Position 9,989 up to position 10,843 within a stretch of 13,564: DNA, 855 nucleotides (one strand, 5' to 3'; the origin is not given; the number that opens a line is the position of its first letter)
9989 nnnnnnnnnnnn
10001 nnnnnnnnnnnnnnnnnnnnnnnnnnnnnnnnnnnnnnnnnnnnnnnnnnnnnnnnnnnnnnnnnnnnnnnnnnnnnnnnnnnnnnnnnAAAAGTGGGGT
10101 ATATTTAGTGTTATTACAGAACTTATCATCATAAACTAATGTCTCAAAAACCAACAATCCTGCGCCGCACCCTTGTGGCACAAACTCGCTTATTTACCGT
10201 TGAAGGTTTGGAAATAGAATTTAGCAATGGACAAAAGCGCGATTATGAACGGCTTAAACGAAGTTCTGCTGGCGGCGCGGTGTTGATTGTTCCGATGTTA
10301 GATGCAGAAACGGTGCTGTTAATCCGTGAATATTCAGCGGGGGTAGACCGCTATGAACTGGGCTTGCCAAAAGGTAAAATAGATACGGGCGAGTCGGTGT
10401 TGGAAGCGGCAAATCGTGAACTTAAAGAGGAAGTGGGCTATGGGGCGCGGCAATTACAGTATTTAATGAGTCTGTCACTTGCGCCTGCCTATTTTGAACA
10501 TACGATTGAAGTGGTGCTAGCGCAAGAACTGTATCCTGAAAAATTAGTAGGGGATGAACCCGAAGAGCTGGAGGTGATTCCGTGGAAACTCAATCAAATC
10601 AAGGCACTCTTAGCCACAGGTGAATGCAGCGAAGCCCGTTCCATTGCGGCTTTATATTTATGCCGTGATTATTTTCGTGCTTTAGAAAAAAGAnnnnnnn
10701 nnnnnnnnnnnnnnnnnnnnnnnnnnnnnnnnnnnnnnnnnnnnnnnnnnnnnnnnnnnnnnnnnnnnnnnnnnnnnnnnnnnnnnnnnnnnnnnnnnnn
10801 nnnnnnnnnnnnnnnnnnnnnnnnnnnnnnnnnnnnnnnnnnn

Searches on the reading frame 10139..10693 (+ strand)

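Call 8: search_protein_families(library=pfam, proteins=[window:10139-10693:+])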
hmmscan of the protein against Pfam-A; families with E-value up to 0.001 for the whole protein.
window:10139-10693:+ (185 aa): 1 family
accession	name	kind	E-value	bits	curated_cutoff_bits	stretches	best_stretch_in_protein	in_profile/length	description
PF00293.34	NUDIX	-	2.8e-16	60.2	21.1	1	47-149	5-113/134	NUDIX domain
